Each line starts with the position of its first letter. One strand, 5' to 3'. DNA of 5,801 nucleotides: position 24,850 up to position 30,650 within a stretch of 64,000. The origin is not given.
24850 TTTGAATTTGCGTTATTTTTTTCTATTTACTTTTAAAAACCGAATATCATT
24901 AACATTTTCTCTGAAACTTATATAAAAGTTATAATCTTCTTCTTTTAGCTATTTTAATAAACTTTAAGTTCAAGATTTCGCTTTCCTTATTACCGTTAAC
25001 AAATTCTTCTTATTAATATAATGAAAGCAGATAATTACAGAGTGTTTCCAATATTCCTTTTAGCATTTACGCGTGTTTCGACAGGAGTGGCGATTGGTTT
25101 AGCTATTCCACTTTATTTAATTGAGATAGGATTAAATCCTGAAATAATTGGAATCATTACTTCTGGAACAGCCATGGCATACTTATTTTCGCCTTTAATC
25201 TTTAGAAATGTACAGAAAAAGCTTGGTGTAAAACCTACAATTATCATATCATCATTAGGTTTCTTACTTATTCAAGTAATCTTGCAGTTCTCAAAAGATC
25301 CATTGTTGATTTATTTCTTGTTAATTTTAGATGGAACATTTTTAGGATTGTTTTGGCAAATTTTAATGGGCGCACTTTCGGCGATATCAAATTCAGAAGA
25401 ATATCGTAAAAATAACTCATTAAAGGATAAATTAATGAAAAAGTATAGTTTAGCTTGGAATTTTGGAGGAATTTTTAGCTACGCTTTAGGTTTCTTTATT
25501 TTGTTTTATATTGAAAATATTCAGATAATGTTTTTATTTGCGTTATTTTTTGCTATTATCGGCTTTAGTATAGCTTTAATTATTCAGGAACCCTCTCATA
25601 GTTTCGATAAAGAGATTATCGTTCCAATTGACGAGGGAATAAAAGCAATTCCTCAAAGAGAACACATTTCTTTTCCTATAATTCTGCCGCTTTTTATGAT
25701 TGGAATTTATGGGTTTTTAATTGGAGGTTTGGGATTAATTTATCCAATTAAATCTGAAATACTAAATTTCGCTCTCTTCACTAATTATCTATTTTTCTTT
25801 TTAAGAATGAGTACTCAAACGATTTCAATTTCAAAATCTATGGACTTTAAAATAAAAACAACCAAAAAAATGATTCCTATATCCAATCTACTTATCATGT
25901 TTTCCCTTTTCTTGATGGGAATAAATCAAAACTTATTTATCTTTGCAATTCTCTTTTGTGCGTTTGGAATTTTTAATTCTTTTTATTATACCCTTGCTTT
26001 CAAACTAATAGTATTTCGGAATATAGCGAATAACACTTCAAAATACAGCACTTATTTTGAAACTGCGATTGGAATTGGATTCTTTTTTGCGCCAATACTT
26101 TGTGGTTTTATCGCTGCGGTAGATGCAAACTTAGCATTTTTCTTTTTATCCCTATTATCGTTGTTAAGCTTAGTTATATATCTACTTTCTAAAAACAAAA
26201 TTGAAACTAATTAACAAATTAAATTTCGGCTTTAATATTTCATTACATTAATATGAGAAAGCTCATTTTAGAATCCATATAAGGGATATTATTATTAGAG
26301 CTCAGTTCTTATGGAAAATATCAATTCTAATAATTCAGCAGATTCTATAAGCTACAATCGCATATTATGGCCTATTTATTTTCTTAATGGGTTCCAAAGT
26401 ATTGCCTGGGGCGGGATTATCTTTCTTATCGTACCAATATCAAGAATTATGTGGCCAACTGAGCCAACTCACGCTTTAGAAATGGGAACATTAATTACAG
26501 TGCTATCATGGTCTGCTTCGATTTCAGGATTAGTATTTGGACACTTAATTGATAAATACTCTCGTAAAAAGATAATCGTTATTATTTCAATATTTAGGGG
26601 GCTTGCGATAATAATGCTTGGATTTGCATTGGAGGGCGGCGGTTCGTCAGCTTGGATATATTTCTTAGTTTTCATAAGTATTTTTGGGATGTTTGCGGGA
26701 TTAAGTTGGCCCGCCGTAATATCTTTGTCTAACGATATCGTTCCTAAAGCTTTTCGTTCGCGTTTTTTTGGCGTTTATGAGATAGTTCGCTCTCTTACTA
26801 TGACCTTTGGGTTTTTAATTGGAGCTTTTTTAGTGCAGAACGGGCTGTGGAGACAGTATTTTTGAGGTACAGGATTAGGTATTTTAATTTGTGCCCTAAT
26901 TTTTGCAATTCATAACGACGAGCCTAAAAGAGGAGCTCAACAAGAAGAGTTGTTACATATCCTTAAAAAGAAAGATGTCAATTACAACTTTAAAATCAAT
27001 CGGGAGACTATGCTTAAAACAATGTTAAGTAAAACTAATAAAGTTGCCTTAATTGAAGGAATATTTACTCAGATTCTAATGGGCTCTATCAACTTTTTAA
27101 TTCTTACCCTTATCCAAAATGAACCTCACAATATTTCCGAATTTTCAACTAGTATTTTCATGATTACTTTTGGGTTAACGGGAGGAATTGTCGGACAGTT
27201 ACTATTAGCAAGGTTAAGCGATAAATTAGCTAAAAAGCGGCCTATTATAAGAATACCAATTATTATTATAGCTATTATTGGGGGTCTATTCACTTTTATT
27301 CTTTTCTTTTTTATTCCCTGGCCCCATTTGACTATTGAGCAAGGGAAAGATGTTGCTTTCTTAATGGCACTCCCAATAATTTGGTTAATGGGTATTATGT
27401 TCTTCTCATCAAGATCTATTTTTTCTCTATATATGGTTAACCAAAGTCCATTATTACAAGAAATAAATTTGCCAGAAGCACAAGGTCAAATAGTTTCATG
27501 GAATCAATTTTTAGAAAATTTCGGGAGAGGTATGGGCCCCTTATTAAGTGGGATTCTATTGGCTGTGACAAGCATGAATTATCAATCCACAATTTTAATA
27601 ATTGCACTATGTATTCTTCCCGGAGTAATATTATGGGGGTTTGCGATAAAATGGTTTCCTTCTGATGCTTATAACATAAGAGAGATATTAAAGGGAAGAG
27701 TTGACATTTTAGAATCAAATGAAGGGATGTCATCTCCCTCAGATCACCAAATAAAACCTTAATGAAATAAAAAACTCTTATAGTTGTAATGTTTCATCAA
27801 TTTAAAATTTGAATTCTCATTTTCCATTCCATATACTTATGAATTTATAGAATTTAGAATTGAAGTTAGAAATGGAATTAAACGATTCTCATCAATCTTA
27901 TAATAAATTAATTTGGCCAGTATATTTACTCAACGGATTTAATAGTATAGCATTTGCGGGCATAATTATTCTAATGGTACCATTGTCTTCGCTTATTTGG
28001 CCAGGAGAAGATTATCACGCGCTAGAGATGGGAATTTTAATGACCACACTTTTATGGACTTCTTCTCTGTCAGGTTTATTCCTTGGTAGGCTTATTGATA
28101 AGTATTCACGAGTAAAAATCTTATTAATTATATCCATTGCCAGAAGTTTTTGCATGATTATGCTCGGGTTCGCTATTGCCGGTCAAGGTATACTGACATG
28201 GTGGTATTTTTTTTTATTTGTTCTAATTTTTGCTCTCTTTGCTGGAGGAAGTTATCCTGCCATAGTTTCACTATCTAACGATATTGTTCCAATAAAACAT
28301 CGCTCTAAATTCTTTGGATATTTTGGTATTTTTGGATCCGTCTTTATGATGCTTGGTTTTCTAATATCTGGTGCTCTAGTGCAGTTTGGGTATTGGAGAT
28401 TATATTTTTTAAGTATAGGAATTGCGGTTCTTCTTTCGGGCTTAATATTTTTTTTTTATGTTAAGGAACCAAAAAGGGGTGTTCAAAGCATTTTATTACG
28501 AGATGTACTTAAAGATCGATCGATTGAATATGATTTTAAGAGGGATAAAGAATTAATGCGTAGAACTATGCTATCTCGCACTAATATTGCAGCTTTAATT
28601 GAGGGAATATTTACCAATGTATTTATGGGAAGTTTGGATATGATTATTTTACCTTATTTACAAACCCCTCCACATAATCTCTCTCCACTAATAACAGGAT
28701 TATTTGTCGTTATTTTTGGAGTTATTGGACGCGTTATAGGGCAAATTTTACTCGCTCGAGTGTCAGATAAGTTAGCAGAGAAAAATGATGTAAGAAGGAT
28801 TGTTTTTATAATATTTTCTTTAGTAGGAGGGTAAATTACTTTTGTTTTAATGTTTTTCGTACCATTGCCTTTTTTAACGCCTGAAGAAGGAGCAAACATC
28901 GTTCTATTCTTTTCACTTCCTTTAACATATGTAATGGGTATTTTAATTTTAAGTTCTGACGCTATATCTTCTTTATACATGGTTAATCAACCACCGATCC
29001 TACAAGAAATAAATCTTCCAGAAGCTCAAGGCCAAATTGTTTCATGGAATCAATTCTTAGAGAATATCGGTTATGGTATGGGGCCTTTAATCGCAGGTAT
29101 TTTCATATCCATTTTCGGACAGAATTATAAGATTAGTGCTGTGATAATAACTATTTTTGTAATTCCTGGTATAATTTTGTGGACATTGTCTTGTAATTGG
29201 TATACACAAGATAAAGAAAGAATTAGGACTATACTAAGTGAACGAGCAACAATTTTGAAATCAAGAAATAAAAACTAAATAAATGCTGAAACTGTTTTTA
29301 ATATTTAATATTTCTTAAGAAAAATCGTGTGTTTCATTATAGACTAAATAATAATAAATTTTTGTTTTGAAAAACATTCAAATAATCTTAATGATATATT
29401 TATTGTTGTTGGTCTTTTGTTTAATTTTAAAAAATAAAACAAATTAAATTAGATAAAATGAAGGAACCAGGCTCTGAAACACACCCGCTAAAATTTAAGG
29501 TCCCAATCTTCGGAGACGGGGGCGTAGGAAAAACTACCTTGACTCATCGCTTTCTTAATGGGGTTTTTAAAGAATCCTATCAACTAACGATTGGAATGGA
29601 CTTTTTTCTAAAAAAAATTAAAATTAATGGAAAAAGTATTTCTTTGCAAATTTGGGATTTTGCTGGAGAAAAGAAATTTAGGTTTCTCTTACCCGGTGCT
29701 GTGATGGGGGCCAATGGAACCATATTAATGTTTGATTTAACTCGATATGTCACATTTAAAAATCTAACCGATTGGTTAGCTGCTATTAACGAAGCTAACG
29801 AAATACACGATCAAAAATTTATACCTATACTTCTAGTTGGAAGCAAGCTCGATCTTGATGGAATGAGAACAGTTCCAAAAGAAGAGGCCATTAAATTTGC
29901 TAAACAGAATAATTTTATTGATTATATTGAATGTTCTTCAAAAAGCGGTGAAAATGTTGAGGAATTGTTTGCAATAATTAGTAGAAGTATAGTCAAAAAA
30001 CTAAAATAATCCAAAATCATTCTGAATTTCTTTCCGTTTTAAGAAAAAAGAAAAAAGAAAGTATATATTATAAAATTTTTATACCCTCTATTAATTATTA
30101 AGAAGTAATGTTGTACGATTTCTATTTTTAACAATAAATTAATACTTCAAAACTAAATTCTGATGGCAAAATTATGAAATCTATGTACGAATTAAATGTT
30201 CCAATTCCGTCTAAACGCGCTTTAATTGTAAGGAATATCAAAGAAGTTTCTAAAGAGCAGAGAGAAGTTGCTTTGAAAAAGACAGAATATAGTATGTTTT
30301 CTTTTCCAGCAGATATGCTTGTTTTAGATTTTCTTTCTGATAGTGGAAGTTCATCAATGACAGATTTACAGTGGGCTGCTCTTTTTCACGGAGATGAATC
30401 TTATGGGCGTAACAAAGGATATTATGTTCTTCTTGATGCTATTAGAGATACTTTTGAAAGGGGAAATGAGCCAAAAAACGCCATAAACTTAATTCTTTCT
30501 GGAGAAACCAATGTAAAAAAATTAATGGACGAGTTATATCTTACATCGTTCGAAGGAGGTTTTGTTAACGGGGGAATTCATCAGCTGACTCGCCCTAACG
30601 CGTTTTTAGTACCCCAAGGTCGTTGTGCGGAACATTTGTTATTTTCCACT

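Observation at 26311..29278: Two tandem MFS paralogs, each interrupted by exactly one in-frame stop, with purifying-selection signal downstream of both stops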

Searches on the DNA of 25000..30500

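Call 37: search_rna_families(source=window, start=25000, end=30500, threshold=evalue, max_evalue=1)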
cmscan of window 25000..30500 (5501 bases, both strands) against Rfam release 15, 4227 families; matches with E-value up to 1: 0.
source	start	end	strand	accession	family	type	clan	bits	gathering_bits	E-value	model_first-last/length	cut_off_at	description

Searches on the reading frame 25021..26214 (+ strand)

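Call 7: search_protein_families(library=pfam, proteins=[window:25021-26214:+], max_evalue=0.01)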
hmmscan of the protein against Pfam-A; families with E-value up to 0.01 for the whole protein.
window:25021-26214:+ (397 aa): 1 family
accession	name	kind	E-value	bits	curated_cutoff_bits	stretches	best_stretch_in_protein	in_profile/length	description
PF07690.21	MFS_1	-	1.8e-21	76.9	33.4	2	12-260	2-245/347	Major Facilitator Superfamily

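Call 62: search_protein_families(library=ncbifam, max_evalue=0.001, proteins=[window:25021-26214:+])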
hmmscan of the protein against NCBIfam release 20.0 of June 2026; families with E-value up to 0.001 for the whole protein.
window:25021-26214:+ (397 aa): 2 families
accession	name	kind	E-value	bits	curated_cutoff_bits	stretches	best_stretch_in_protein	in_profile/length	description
TIGR00880.1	2_A_01_02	superfamily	6.6e-09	36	131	1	48-188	5-137/141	multidrug resistance protein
TIGR00881.1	2A0104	subfamily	0.00016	20.8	407.75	1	27-193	16-176/379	phosphoglycerate transporter protein PgtP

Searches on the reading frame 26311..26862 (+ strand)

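Call 7: search_protein_families(library=pfam, proteins=[window:26311-26862:+], max_evalue=0.01)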
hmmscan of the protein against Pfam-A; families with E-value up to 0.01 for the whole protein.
window:26311-26862:+ (184 aa): 4 families
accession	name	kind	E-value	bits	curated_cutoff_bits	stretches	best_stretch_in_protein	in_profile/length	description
PF07690.21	MFS_1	-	1.9e-19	70.2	33.4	1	27-184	6-154/347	Major Facilitator Superfamily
PF00083.30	Sugar_tr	-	7.1e-08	32.2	22.3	1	24-175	10-158/452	Sugar (and other) transporter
PF12832.13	MFS_1_like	-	0.0022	17.5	25.2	0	100-175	286-362/373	MFS_1 like family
PF03209.21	PUCC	-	0.005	16.4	21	1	53-174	249-359/401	PUCC protein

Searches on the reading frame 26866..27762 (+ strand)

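Call 7: search_protein_families(library=pfam, proteins=[window:26866-27762:+], max_evalue=0.01)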
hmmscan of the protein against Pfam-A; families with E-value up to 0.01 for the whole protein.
window:26866-27762:+ (298 aa): 1 family
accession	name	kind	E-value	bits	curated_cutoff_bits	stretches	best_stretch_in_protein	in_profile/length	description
PF07690.21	MFS_1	-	7.9e-12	45.2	33.4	1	4-190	159-319/347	Major Facilitator Superfamily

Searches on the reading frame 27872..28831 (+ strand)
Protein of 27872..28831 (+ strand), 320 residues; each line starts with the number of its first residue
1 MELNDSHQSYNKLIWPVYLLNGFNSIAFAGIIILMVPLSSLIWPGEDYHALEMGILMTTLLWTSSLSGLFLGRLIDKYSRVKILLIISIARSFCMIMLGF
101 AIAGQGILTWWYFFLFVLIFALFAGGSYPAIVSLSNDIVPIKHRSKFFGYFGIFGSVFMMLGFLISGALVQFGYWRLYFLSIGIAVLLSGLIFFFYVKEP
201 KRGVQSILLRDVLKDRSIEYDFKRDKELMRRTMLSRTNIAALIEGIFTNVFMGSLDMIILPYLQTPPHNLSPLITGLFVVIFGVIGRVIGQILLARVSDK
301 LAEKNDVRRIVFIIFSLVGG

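Call 7: search_protein_families(library=pfam, proteins=[window:27872-28831:+], max_evalue=0.01)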
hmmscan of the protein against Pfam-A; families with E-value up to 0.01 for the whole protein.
window:27872-28831:+ (320 aa): 3 families
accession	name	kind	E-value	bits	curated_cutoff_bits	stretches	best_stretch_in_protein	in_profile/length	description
PF07690.21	MFS_1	-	1.5e-30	106.8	33.4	1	17-317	4-278/347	Major Facilitator Superfamily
PF12832.13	MFS_1_like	-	4.1e-07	29.8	25.2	1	36-313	19-282/373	MFS_1 like family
PF00083.30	Sugar_tr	-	9.3e-05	21.9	22.3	1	20-194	11-190/452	Sugar (and other) transporter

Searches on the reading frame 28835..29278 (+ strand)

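Call 7: search_protein_families(library=pfam, proteins=[window:28835-29278:+], max_evalue=0.01)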
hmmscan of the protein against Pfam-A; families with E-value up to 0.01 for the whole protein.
window:28835-29278:+ (147 aa): 1 family
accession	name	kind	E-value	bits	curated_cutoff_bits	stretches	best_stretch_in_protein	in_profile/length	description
PF07690.21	MFS_1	-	0.00021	20.8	33.4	1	26-117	81-171/347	Major Facilitator Superfamily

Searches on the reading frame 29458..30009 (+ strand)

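Call 7: search_protein_families(library=pfam, proteins=[window:29458-30009:+], max_evalue=0.01)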
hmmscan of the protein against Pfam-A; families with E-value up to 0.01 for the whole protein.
window:29458-30009:+ (183 aa): 4 families
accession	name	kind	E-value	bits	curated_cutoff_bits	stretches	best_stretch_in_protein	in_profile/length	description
PF00071.28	Ras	-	1.7e-45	155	21.6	1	14-179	1-161/162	Ras family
PF08477.19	Roc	-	6.3e-25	88.2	27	1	14-132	1-119/119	Ras of Complex, Roc, domain of DAPkinase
PF00025.27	Arf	-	3.8e-08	33.5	22.3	1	13-177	15-173/174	ADP-ribosylation factor family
PF00009.33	GTP_EFTU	-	2.9e-05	24.2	26.5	1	49-176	57-184/188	Elongation factor Tu GTP binding domain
